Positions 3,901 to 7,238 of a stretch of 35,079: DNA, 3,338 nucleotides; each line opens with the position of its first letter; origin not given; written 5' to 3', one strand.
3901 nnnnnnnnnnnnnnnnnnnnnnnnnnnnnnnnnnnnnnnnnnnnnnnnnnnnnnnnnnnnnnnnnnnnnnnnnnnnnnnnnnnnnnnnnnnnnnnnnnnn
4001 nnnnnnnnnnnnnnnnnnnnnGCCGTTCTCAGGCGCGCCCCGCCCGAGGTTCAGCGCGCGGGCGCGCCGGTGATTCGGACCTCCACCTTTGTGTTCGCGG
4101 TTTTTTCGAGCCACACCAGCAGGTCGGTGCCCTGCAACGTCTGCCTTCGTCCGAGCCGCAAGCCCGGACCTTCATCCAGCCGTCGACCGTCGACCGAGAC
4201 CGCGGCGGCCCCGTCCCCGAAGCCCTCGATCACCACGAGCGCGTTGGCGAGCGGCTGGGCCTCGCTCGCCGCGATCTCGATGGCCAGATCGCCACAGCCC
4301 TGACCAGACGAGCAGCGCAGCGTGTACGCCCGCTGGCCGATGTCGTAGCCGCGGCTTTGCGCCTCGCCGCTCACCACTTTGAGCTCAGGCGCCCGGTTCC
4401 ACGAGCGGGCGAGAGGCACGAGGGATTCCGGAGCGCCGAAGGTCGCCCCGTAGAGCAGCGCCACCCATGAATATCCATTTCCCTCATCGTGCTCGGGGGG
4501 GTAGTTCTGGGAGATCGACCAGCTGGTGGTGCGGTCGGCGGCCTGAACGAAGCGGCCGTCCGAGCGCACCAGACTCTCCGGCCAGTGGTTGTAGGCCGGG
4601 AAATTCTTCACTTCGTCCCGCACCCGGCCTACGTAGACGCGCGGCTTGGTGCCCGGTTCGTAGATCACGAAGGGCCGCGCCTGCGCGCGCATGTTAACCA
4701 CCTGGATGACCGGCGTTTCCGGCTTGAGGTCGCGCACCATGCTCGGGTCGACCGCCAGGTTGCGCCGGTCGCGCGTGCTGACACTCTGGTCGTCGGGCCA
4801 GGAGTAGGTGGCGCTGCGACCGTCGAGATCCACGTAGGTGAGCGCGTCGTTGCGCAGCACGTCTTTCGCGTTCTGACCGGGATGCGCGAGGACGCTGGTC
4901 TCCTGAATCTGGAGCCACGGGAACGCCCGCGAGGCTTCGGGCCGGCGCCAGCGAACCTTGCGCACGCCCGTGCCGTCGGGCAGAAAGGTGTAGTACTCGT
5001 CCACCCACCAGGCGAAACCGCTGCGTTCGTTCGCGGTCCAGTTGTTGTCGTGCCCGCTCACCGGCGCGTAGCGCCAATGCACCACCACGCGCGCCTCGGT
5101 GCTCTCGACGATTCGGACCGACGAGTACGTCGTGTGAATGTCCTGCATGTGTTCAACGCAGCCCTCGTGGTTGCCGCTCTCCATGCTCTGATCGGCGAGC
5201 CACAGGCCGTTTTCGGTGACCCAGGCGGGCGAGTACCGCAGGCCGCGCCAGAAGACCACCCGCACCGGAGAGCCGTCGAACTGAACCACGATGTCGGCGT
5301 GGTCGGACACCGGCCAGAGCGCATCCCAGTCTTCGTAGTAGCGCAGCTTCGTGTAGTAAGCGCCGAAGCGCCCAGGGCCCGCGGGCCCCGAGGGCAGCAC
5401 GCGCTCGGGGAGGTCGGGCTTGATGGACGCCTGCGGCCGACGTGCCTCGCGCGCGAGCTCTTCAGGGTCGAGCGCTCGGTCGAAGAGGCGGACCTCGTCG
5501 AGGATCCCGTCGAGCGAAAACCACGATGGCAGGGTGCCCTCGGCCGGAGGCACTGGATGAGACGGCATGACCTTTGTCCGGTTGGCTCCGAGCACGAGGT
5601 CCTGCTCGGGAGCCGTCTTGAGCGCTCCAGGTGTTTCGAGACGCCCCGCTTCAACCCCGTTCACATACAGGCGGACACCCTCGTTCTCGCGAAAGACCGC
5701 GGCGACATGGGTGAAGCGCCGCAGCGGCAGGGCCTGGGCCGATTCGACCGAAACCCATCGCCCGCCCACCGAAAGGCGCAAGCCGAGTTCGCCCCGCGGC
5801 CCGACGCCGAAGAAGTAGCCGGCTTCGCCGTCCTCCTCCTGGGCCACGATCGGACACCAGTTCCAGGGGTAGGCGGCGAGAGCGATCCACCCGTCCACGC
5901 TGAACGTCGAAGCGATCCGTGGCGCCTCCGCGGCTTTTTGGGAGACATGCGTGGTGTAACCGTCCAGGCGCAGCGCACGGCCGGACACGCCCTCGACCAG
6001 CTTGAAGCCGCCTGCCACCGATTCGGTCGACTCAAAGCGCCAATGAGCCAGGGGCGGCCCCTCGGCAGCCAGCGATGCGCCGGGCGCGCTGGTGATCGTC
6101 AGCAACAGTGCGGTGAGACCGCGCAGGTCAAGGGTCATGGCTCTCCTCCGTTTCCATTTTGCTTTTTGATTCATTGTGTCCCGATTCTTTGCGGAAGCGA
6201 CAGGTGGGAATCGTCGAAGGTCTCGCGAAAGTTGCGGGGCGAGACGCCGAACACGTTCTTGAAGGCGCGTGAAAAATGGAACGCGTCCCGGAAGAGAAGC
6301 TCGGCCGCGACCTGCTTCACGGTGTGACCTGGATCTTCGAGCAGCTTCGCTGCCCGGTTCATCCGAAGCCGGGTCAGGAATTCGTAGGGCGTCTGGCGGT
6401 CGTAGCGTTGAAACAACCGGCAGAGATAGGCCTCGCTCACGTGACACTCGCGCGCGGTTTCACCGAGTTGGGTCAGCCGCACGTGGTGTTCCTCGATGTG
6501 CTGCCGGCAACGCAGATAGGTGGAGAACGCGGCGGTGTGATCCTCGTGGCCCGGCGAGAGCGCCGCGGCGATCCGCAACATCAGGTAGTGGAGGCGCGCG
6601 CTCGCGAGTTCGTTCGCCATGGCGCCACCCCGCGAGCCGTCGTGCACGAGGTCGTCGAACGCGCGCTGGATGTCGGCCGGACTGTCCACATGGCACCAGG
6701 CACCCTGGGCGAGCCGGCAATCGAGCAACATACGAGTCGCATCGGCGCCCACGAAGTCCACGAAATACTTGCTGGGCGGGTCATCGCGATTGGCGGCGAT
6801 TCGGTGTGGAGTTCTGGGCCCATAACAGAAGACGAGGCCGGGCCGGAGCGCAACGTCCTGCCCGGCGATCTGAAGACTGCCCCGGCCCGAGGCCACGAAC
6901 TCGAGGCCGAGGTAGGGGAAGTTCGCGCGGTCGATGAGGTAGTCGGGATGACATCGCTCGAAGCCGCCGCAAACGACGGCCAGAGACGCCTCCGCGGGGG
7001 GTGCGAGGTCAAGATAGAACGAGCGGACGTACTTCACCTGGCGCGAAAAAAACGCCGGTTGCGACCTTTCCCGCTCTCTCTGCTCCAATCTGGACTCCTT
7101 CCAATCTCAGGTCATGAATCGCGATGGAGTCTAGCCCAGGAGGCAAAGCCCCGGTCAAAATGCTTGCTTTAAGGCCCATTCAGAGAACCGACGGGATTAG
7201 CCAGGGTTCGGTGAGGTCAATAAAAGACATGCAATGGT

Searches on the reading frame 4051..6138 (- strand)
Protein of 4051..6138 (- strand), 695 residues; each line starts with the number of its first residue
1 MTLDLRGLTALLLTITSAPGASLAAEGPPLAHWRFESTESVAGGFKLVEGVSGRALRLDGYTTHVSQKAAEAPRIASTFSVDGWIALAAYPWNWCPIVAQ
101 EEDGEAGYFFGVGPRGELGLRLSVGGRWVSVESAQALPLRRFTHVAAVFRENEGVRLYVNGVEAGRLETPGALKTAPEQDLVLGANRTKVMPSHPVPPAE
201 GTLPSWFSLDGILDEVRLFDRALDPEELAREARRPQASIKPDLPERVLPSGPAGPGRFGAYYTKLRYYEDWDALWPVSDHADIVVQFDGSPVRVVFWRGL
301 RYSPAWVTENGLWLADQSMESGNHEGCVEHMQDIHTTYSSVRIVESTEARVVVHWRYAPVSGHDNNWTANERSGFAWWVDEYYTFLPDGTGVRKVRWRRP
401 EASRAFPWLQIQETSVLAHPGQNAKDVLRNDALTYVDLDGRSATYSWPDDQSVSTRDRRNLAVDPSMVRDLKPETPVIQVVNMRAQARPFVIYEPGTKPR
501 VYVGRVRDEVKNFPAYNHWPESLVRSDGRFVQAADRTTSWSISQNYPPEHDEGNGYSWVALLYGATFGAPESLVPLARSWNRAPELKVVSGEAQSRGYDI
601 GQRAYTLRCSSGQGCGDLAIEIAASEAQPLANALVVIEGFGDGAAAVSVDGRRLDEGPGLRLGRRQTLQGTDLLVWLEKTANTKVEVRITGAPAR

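Call 7: search_protein_families(library=pfam, proteins=[window:4051-6138:-], max_evalue=1)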
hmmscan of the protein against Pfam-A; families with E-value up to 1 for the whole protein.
window:4051-6138:- (695 aa): 1 family
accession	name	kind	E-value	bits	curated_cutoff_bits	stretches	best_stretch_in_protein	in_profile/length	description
PF13385.13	Laminin_G_3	-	1.2e-21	77.8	27.6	1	62-229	4-151/151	Concanavalin A-like lectin/glucanases superfamily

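Call 8: search_protein_families(library=ncbifam, proteins=[window:4051-6138:-], max_evalue=1)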
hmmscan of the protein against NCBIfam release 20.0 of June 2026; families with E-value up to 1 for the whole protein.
window:4051-6138:- (695 aa): 0 families

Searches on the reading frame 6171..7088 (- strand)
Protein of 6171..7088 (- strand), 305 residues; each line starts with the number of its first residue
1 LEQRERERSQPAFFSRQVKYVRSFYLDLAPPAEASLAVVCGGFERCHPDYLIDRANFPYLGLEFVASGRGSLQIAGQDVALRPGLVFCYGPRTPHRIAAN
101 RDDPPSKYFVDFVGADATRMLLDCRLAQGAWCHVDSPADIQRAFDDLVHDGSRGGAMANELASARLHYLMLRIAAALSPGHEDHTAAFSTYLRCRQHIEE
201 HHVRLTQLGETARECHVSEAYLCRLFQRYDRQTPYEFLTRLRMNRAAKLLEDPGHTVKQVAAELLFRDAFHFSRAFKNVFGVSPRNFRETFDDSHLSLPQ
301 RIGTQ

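Call 9: search_protein_families(library=pfam, proteins=[window:6171-7088:-], max_evalue=0.001)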
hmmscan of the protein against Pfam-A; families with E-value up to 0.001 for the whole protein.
window:6171-7088:- (305 aa): 4 families
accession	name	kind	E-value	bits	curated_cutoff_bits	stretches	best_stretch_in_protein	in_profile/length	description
PF12833.13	HTH_18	-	4.2e-23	81.9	33.6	1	212-289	2-79/80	Helix-turn-helix domain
PF00165.29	HTH_AraC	-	6.4e-14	52.1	26.6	1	256-288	10-41/42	Bacterial regulatory helix-turn-helix proteins, AraC family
PF02311.25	AraC_binding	-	1.8e-08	34.6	21.1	1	42-169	6-134/135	AraC-like ligand binding domain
PF07883.17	Cupin_2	-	2.3e-05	24.4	27.2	1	64-108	23-66/70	Cupin domain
